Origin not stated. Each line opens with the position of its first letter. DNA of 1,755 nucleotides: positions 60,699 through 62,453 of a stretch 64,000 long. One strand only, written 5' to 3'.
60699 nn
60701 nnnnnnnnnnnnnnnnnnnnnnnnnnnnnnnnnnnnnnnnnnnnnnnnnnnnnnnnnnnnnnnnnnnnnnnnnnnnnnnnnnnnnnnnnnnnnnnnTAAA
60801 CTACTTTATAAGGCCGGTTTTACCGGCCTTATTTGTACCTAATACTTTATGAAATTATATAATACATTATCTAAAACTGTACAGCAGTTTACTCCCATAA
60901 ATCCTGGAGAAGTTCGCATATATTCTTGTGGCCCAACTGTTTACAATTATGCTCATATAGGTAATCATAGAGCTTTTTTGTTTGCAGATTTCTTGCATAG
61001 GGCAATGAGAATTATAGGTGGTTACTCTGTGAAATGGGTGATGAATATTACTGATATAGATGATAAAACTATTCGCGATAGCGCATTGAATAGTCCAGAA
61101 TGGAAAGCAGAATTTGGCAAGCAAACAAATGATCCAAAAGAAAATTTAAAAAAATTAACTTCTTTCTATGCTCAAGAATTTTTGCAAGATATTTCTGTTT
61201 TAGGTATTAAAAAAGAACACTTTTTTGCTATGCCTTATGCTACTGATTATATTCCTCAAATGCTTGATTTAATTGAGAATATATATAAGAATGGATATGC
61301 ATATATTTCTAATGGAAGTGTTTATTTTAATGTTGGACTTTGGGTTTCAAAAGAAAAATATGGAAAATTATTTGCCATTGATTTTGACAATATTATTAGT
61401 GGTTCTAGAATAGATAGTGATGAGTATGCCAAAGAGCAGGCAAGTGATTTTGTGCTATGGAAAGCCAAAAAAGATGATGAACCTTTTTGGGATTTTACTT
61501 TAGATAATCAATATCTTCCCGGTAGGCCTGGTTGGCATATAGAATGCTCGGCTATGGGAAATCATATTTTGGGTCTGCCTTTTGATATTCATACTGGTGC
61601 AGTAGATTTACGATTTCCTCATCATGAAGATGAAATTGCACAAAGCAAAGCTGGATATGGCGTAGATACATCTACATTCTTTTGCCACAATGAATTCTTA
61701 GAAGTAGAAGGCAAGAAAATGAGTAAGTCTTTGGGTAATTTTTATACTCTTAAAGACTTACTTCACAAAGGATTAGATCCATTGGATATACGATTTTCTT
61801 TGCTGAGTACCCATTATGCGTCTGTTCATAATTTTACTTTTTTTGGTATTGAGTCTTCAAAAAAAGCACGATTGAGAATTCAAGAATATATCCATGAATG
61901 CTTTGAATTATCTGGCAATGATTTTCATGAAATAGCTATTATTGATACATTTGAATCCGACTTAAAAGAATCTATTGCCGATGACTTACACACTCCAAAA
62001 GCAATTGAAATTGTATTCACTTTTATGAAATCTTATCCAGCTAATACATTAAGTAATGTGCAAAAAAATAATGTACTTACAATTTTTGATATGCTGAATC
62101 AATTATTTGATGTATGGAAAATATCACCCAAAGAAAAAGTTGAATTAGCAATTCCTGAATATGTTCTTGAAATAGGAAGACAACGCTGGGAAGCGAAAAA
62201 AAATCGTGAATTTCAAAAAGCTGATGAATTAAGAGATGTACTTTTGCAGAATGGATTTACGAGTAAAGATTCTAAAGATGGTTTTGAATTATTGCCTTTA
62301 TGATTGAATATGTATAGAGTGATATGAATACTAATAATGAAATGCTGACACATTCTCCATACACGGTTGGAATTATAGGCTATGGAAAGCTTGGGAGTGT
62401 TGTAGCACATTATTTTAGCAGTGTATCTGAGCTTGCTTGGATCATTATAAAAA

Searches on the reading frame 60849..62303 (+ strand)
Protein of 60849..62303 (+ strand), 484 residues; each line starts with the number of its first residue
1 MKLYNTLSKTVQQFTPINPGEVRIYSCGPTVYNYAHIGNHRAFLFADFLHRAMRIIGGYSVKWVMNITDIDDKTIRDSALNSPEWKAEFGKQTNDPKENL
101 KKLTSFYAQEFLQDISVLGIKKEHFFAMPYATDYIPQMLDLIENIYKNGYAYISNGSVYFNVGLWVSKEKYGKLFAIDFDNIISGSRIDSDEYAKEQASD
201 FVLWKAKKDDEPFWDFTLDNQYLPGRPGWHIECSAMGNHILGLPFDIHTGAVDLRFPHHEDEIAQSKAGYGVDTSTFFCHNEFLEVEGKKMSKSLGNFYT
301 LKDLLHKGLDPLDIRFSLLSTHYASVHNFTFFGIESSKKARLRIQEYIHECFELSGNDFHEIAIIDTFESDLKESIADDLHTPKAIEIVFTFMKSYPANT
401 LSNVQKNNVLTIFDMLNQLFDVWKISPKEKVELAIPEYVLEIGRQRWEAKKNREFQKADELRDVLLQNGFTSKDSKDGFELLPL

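Call 34: search_protein_families(library=pfam, proteins=[window:60849-62303:+], max_evalue=1)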
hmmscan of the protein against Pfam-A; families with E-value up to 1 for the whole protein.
window:60849-62303:+ (484 aa): 5 families
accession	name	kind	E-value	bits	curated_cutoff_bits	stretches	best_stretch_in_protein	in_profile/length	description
PF01406.26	tRNA-synt_1e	-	1.4e-87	294.4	27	1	14-336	2-298/301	tRNA synthetases class I (C) catalytic domain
PF09334.17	tRNA-synt_1g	-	1.2e-05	24.7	20.1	1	270-322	307-358/391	tRNA synthetases class I (M)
PF01921.24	tRNA-synt_1f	-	4.7e-05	22.9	27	1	25-125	26-129/360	tRNA synthetases class I (K)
PF00133.28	tRNA-synt_1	-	0.00057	19.2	22.7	1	278-325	363-409/414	tRNA synthetases class I (I, L, M and V)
PF00749.27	tRNA-synt_1c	-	0.0071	15.7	23.4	1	99-154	44-97/314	tRNA synthetases class I (E and Q), catalytic domain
